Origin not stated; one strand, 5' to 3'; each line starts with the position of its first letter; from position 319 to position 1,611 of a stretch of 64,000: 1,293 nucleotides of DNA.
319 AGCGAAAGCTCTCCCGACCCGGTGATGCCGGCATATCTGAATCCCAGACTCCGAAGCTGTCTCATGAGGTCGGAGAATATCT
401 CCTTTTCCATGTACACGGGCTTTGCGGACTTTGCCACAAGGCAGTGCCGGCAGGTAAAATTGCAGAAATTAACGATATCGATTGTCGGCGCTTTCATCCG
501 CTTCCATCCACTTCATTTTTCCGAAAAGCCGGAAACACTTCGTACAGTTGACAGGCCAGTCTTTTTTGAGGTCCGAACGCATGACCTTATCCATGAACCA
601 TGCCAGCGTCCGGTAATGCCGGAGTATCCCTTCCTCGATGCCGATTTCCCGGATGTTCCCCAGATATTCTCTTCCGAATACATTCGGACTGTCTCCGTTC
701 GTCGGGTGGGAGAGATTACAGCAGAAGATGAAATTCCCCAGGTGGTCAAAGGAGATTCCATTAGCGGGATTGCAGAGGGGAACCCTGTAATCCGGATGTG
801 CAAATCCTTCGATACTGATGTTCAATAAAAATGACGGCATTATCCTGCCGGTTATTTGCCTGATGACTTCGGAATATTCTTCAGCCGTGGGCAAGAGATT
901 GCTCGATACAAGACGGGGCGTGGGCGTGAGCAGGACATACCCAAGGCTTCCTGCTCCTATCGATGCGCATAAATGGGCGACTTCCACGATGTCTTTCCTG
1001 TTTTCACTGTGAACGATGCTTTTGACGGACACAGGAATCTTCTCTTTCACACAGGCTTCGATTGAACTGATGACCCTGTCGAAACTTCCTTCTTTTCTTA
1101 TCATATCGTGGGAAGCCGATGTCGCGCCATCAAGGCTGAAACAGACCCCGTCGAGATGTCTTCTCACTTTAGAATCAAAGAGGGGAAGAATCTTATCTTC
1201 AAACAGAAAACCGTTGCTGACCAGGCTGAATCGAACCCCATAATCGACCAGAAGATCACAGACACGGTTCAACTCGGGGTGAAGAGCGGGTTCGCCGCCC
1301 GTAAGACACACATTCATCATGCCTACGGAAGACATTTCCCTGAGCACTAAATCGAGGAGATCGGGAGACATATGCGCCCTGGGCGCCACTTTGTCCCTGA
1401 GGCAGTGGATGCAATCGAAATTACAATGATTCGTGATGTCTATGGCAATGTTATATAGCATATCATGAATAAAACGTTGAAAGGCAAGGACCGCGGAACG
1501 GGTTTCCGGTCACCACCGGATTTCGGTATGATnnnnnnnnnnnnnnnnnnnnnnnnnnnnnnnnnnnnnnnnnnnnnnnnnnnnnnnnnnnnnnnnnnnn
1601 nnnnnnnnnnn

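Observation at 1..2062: RiPP-like operon: PqqD-family gene, a 96-aa Cys-free T/V/N/A/Q-rich peptide, and two overlapping paralogous radical-SAM genes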

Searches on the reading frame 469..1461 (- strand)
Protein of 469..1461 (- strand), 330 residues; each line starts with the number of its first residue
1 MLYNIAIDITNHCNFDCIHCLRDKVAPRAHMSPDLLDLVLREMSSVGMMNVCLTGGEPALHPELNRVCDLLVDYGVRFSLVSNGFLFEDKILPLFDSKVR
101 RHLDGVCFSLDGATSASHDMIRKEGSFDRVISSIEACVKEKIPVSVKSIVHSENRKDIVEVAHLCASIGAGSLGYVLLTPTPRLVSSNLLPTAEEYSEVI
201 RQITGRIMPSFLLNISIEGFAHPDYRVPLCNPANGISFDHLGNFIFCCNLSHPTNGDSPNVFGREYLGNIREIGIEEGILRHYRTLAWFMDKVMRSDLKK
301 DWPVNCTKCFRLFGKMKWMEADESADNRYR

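Call 5: search_protein_families(library=ncbifam, proteins=[window:469-1461:-], max_evalue=0.1)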
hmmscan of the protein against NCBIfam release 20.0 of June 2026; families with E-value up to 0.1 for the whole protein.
window:469-1461:- (330 aa): 67 families (the best 25 are shown)
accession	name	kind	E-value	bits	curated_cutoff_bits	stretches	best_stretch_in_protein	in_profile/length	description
TIGR04250.1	SCM_rSAM_ScmE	equivalog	2.8e-25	89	400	1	5-164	5-164/358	SynChlorMet cassette radical SAM/SPASM protein ScmE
NF050035.1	rSAM_WgK_link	exception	1.5e-23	83.4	650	1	5-207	11-213/367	radical SAM/SPASM peptide maturase WgkB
TIGR04545.1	rSAM_ahbD_hemeb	equivalog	2.5e-23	83.1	500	1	5-201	2-199/339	heme b synthase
TIGR04317.1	W_rSAM_matur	equivalog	7.8e-23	81.1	380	1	4-200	5-195/349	tungsten cofactor oxidoreductase radical SAM maturase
TIGR02668.1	moaA_archaeal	equivalog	9.7e-22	77.3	325.25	1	4-182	11-190/303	GTP 3',8-cyclase MoaA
TIGR04251.1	SCM_rSAM_ScmF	equivalog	6.2e-21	75.2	400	1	4-183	5-187/353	SynChlorMet cassette radical SAM/SPASM protein ScmF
NF001199.0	PRK00164.2-1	equivalog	1.3e-19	70.5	231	1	4-168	13-178/308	GTP 3',8-cyclase MoaA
TIGR04055.1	rSAM_NirJ2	equivalog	5.6e-19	68.8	500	1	6-204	3-201/326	putative heme d1 biosynthesis radical SAM protein NirJ2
TIGR02666.1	moaA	equivalog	2e-18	66.5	284.05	1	5-166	12-181/336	GTP 3',8-cyclase MoaA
TIGR04303.1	GeoRSP_rSAM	equivalog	1.4e-17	64.3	400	1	5-169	7-168/325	GeoRSP system radical SAM/SPASM protein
TIGR03962.1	mycofact_rSAM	equivalog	5.7e-17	61.9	265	1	6-195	15-204/339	mycofactocin radical SAM maturase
NF049973.1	radical_Rv1681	equivalog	6e-17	61.6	380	1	12-168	81-237/326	Rv1681 family radical SAM protein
TIGR04053.2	TIGR04053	equivalog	6.7e-17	61.8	395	1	8-203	13-210/366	TIGR04053 family radical SAM/SPASM domain-containing protein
TIGR04340.1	rSAM_ACGX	hypoth_equivalog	9.2e-16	58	400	1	6-189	6-193/341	radical SAM/SPASM domain protein, ACGX system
NF045574.1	sacti_mat_StsB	exception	1.4e-15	57.1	625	1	6-167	99-258/466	StsB family radical SAM/SPASM domain sactipeptide maturase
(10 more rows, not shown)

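Call 6: search_protein_families(library=pfam, proteins=[window:469-1461:-], max_evalue=0.1)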
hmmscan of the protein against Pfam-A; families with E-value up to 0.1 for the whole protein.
window:469-1461:- (330 aa): 2 families
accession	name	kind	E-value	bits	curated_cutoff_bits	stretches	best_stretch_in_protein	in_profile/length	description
PF04055.27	Radical_SAM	-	2.9e-20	73.5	29.5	1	9-164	3-165/166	Radical SAM superfamily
PF13353.11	Fer4_12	-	0.063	14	22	0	12-115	14-118/137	4Fe-4S single cluster domain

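Call 8: find_encoding_contigs(protein=window:469-1461:-, flank=10000, max_places=6)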
Protein window:469-1461:- (330 aa): 10 contigs read that carry it; 6 places shown.
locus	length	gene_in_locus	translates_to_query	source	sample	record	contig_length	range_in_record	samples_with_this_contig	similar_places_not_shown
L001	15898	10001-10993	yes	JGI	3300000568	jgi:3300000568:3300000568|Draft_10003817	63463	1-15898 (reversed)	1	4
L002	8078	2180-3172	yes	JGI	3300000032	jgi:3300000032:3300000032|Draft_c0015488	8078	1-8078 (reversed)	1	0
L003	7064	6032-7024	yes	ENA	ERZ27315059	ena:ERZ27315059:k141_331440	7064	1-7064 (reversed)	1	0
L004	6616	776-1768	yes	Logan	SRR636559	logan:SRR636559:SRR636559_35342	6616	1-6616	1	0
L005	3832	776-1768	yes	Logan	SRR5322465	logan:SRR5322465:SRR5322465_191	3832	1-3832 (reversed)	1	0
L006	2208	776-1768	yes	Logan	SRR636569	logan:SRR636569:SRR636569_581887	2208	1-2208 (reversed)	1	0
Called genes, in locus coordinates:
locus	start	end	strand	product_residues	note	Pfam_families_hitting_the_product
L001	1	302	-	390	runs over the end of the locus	PF12704:MacB_PCD, PF13273:DUF4064 (faint), PF02687:FtsX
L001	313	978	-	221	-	PF00005:ABC_tran, PF02463:SMC_N (faint), PF13304:AAA_21 (weak)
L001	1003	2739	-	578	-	PF00989:PAS, PF13188:PAS_8 (weak), PF13426:PAS_9 (weak), PF25973:BSH_CzcB (faint), PF25990:Beta-barrel_YknX, PF25967:RND-MFP_C (weak)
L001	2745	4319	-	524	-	PF02321:OEP (weak)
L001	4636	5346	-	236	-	-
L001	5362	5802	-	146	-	-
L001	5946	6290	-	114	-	-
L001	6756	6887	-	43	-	-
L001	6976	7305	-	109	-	-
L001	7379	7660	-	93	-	-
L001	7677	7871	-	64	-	-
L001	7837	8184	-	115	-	-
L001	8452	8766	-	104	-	-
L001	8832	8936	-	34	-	-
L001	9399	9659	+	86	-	PF05402:PqqD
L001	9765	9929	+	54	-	-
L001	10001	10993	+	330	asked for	PF04055:Radical_SAM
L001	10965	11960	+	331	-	PF04055:Radical_SAM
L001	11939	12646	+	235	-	-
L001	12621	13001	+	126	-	PF00717:Peptidase_S24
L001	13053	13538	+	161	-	-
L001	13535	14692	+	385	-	PF14907:NTP_transf_5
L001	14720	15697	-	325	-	-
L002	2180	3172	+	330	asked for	PF04055:Radical_SAM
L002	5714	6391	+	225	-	PF14907:NTP_transf_5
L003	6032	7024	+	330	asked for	PF04055:Radical_SAM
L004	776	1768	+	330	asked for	PF04055:Radical_SAM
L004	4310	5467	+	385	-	PF14907:NTP_transf_5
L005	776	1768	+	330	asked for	PF04055:Radical_SAM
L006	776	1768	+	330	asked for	PF04055:Radical_SAM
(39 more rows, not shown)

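Call 11: search_protein_families(library=ncbifam, proteins=[L001:10965-11960:+, L001:11939-12646:+, L001:12621-13001:+, L001:13053-13538:+, L001:13535-14692:+, L001:14720-15697:-], max_evalue=0.05)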
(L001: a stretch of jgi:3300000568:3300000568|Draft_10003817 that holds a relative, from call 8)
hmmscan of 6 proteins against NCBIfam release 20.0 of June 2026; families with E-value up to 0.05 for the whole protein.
L001:10965-11960:+ (331 aa): 47 families (the best 25 are shown)
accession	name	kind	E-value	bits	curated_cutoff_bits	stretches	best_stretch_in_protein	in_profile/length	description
TIGR04250.1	SCM_rSAM_ScmE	equivalog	1.1e-16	60.8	400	1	5-163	6-162/358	SynChlorMet cassette radical SAM/SPASM protein ScmE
TIGR04251.1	SCM_rSAM_ScmF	equivalog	9.4e-16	58.1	400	1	10-185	12-188/353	SynChlorMet cassette radical SAM/SPASM protein ScmF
NF045574.1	sacti_mat_StsB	exception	1.1e-15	57.5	625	1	8-182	102-272/466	StsB family radical SAM/SPASM domain sactipeptide maturase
TIGR04317.1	W_rSAM_matur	equivalog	1.4e-15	57.2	380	1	5-136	7-134/349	tungsten cofactor oxidoreductase radical SAM maturase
NF049973.1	radical_Rv1681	equivalog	3.2e-15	55.9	380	1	11-172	80-240/326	Rv1681 family radical SAM protein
TIGR04055.1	rSAM_NirJ2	equivalog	5.9e-15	55.6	500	1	9-185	7-180/326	putative heme d1 biosynthesis radical SAM protein NirJ2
TIGR04340.1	rSAM_ACGX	hypoth_equivalog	1.1e-14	54.4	400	1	7-182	8-185/341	radical SAM/SPASM domain protein, ACGX system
NF050035.1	rSAM_WgK_link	exception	1.3e-13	50.7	650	1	6-209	13-214/367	radical SAM/SPASM peptide maturase WgkB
TIGR04303.1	GeoRSP_rSAM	equivalog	4.6e-13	49.4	400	1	8-173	11-171/325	GeoRSP system radical SAM/SPASM protein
TIGR04051.1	rSAM_NirJ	equivalog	3.4e-12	46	515.45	1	8-166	8-163/354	heme d1 biosynthesis radical SAM protein NirJ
TIGR04053.2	TIGR04053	equivalog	6.9e-12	45.3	395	1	10-201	16-207/366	TIGR04053 family radical SAM/SPASM domain-containing protein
TIGR03961.1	rSAM_PTO1314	hypoth_equivalog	1.2e-11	44.6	306.05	1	9-205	30-214/332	PTO1314 family radical SAM protein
NF012164.0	AlbA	equivalog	1.6e-11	43.3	850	1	5-167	116-276/442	subtilosin maturase AlbA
NF038283.1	viperin_w_prok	equivalog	8e-11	41.6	180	1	8-158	8-169/281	viperin family antiviral radical SAM protein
TIGR02666.1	moaA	equivalog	8.1e-11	41.5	284.05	1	7-277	15-291/336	GTP 3',8-cyclase MoaA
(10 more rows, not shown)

L001:11939-12646:+ (235 aa): 3 families
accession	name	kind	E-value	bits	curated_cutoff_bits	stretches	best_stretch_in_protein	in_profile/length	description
TIGR04352.1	HprK_rel_A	equivalog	0.0075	15.4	200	1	89-149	116-174/280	HprK-related kinase A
TIGR04355.1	HprK_rel_B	hypoth_equivalog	0.019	14.1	200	1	68-127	142-202/351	HprK-related kinase B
NF000361.1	self_FomB_kinase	exception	0.034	13.2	400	0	64-118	119-175/325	FomB family phosphonate monophosphate kinase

L001:12621-13001:+ (126 aa): 6 families
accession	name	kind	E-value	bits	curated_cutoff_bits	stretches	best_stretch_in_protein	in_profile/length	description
TIGR02228.1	sigpep_I_arch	equivalog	3.6e-15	56.2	51.85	1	6-86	36-121/158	signal peptidase I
TIGR02754.1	sod_Ni_protease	equivalog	2.1e-07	31.3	63.25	1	5-64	2-65/90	nickel-type superoxide dismutase maturation protease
TIGR02227.1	sigpep_I_bact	equivalog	7.4e-07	29.2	47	1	2-53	21-76/162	signal peptidase I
TIGR00498.1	lexA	equivalog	3.4e-06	26.8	110.95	1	3-89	117-201/203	transcriptional repressor LexA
NF046067.1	SigPepSipWBacil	equivalog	7.9e-05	22.3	190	1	5-71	42-112/189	signal peptidase I SipW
NF007621.2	PRK10276.1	subfamily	0.0065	16.5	110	1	4-77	32-103/115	translesion error-prone DNA polymerase V autoproteolytic subunit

L001:13053-13538:+ (161 aa): 3 families
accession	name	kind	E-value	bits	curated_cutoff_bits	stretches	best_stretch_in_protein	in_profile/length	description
NF001477.0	PRK00326.2-4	equivalog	0.0011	19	162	1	117-153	86-121/155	division/cell wall cluster transcriptional repressor MraZ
NF001476.0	PRK00326.2-2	equivalog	0.0011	18.7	162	1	79-153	65-129/163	division/cell wall cluster transcriptional repressor MraZ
TIGR00242.1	TIGR00242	equivalog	0.014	15.3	98.35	1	55-153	13-115/144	division/cell wall cluster transcriptional repressor MraZ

L001:13535-14692:+ (385 aa): 0 families

L001:14720-15697:- (325 aa): 0 families

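Call 12: search_protein_families(library=pfam, proteins=[L001:10965-11960:+, L001:11939-12646:+, L001:12621-13001:+, L001:13053-13538:+, L001:13535-14692:+, L001:14720-15697:-], max_evalue=0.05)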
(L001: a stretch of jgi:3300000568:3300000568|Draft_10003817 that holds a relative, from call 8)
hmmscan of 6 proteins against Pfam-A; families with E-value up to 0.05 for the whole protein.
L001:10965-11960:+ (331 aa): 1 family
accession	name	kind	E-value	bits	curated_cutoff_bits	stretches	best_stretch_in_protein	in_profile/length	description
PF04055.27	Radical_SAM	-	2e-16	61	29.5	1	8-164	3-164/166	Radical SAM superfamily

L001:11939-12646:+ (235 aa): 0 families

L001:12621-13001:+ (126 aa): 2 families
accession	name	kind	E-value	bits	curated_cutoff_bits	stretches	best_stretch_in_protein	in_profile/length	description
PF00717.28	Peptidase_S24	-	2.4e-10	40.6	23.3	1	3-84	37-116/116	Peptidase S24-like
PF10502.14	Peptidase_S26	-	0.0025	18.2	22.9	1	3-51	25-77/168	Signal peptidase, peptidase S26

L001:13053-13538:+ (161 aa): 1 family
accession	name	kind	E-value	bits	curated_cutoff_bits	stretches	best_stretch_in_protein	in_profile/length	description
PF02381.23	MraZ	-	0.00071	19.9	23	1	118-151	9-41/72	MraZ protein, putative antitoxin-like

L001:13535-14692:+ (385 aa): 2 families
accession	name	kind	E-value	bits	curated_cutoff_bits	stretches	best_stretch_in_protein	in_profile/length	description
PF14907.12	NTP_transf_5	-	5.6e-48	164.1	31.2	1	33-274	4-248/249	Uncharacterised nucleotidyltransferase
PF08843.17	AbiEii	-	0.027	14.9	22.5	0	103-145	14-55/238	Nucleotidyl transferase AbiEii toxin, Type IV TA system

L001:14720-15697:- (325 aa): 0 families

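Call 19: search_solved_structures(query=window:469-1461:-, max_evalue=0.001)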
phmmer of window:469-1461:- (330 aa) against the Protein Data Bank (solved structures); distinct sequences matched with E-value up to 0.001: 9.
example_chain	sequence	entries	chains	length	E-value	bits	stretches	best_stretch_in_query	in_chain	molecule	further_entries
7vob_C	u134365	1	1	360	7.6e-12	48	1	8-169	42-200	Cytosylglucuronate decarboxylase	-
7voc_C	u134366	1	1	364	7.9e-12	47.9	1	8-169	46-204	Cytosylglucuronate decarboxylase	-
6efn_A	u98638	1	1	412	1.4e-11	47.1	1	6-170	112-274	Sporulation killing factor maturation protein SkfB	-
6c8v_A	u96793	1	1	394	9.3e-07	31.3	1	6-174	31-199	Coenzyme PQQ synthesis protein E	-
6b4c_A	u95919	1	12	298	0.0001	24.6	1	9-155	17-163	Viperin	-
9dfw_A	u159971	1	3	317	0.00011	24.5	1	9-155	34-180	Radical SAM core domain-containing protein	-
9dgw_A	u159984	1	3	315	0.00012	24.4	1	9-155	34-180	Radical SAM core domain-containing protein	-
7n7i_A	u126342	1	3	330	0.00013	24.2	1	9-155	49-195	Viperin-like enzyme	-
2fb2_A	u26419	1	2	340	0.00029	23.1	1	4-102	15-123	Molybdenum cofactor biosynthesis protein A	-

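Call 20: find_homologous_proteins(query=window:469-1461:-, max_evalue=1e-10)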
Query window:469-1461:- (330 aa): 66 proteins with E <= 1e-10 among 1223 candidates.
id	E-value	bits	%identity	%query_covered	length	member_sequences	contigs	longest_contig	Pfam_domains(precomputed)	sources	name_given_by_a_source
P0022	4.1e-210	715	92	100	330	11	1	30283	PF04055.28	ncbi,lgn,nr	ncbi:MAG: radical SAM protein [Syntrophales bacterium]|nr:radical SAM protein [Syntrophales bacteriu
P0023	5.8e-210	714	91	100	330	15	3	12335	PF04055.28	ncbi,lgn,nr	ncbi:MAG: radical SAM protein [Deltaproteobacteria bacterium]|nr:radical SAM protein [Deltaproteobac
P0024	6.6e-198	674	84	100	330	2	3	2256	PF04055.28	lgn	-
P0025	2.5e-195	666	83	100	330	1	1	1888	PF04055.28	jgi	jgi:MoaA/NifB/PqqE/SkfB family radical SAM enzyme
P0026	2.2e-191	653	82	100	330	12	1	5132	PF04055.28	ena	-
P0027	2.0e-190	650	82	100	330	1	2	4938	PF04055.28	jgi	jgi:MoaA/NifB/PqqE/SkfB family radical SAM enzyme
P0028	9.6e-190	648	81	100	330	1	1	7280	PF04055.28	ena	-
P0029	1.7e-188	644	82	100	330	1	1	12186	PF04055.28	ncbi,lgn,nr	ncbi:MAG: radical SAM protein [Deltaproteobacteria bacterium]|nr:radical SAM protein [Deltaproteobac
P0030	1.1e-181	621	78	100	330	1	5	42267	PF04055.28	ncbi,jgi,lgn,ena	-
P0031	3.8e-178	610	76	100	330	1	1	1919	PF04055.28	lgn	-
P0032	9.2e-168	575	72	100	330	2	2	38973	PF04055.28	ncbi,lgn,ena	-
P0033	1.3e-167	575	73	100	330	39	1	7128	PF04055.28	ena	-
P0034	1.3e-166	572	72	100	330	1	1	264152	PF04055.28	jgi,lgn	jgi:MoaA/NifB/PqqE/SkfB family radical SAM enzyme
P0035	3.9e-164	563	80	90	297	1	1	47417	PF04055.28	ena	-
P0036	1.8e-162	558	70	100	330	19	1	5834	PF04055.28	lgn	-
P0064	2.5e-100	354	47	96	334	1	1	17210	PF04055.28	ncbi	-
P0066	2.9e-77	278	40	97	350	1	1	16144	PF04055.28,PF13353.12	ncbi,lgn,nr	ncbi:MAG: radical SAM protein [Deltaproteobacteria bacterium]|nr:radical SAM protein [Deltaproteobac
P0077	2.6e-62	229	36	96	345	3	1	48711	PF04055.28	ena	-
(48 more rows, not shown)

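Call 21: find_encoding_contigs(protein=P0066, flank=8000, max_places=2)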
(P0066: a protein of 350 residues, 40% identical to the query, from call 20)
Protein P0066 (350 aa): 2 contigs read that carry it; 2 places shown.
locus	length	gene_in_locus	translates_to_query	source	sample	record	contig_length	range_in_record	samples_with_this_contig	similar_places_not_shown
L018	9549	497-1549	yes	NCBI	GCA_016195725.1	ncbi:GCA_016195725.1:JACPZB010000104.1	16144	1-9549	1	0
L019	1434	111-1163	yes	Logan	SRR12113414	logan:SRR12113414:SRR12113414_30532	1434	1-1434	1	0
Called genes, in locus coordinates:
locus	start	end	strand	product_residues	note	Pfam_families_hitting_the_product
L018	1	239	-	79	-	?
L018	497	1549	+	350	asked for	PF04055:Radical_SAM, PF13353:Fer4_12 (weak)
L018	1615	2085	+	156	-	PF05402:PqqD (faint)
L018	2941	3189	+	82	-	PF01402:RHH_1 (weak)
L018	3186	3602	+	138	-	PF01850:PIN (weak), PF13470:PIN_3, PF16289:PIN_12 (weak)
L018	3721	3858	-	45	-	-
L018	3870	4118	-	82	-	PF18506:RelB-like (weak)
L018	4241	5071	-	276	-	PF01547:SBP_bac_1, PF13531:SBP_bac_11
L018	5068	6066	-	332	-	PF01210:NAD_Gly3P_dh_N, PF02558:ApbA, PF03446:NAD_binding_2 (weak), PF03807:F420_oxidored (weak), PF07479:NAD_Gly3P_dh_C, PF20618:GPD_NAD_C_bact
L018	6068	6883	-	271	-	PF24575:TPR_Slam (faint), PF09976:TPR_21 (faint), PF13181:TPR_8 (faint), PF13424:TPR_12 (faint), PF13525:YfiO (faint), PF00515:TPR_1 (faint), PF07719:TPR_2 (faint), PF13174:TPR_6 (faint), +3 more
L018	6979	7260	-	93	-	PF01909:NTP_transf_2, PF18765:Polbeta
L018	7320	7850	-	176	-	-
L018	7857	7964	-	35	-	PF03989:DNA_gyraseA_C (weak)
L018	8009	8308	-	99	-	-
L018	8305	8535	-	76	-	PF09720:Unstab_antitox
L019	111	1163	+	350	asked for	PF04055:Radical_SAM, PF13353:Fer4_12 (weak)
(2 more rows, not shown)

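Call 22: find_encoding_contigs(protein=P0077, flank=8000, max_places=2)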
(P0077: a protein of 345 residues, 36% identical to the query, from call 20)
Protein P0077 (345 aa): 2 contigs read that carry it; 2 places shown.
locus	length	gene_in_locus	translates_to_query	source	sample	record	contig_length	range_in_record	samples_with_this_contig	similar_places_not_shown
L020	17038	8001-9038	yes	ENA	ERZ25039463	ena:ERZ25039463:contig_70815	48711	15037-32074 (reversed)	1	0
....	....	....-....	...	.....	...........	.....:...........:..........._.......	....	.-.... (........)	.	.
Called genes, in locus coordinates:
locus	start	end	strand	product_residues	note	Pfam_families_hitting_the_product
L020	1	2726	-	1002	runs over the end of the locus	PF01869:BcrAD_BadFG, PF09989:DUF2229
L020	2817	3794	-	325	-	-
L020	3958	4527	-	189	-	PF00440:TetR_N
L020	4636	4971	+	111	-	PF00589:Phage_integrase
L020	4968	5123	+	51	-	-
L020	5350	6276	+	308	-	PF06574:FAD_syn, PF01467:CTP_transf_like, PF01687:Flavokinase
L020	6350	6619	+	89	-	-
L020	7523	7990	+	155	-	-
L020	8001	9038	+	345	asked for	PF04055:Radical_SAM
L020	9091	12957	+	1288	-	PF04773:FecR, PF13371:TPR_9 (faint), PF25060:ARM_TT21_2nd (faint), PF25062:ARM_TT21_N (faint), PF00515:TPR_1 (faint), PF13432:TPR_16, PF14559:TPR_19 (weak), PF14559:TPR_19 (weak), +6 more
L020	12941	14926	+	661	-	PF05226:CHASE2, PF00211:Guanylate_cyc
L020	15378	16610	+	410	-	PF13439:Glyco_transf_4, PF13579:Glyco_trans_4_4, PF20706:GT4-conflict, PF08323:Glyco_transf_5, PF00534:Glycos_transf_1, PF13692:Glyco_trans_1_4, PF13524:Glyco_trans_1_2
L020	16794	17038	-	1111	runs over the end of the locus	PF00128:Alpha-amylase, PF16657:Malt_amylase_C, PF18085:Mak_N_cap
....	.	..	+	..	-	?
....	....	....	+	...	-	-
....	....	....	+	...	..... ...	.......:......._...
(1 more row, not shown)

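Call 23: find_encoding_contigs(protein=P0064, flank=8000, max_places=2)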
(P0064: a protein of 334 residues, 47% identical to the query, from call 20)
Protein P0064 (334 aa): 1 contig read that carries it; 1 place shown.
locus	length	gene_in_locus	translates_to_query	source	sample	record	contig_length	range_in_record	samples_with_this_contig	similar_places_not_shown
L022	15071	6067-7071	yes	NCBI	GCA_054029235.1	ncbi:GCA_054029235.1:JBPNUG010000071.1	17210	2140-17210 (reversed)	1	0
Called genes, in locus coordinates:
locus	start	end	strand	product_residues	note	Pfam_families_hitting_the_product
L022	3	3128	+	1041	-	?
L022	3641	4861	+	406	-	-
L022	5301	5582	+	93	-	-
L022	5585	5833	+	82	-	PF05402:PqqD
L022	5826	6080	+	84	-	-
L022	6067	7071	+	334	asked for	PF04055:Radical_SAM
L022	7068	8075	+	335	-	PF04055:Radical_SAM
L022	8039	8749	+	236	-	-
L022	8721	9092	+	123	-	PF00717:Peptidase_S24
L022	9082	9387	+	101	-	PF05402:PqqD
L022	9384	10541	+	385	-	PF14907:NTP_transf_5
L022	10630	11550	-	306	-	PF02881:SRP54_N, PF13604:AAA_30 (weak), PF00448:SRP54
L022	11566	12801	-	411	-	PF00919:UPF0004, PF04055:Radical_SAM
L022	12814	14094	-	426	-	PF01136:Peptidase_U32, PF16325:Peptidase_U32_C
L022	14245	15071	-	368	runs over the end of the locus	PF03958:Secretin_N (faint)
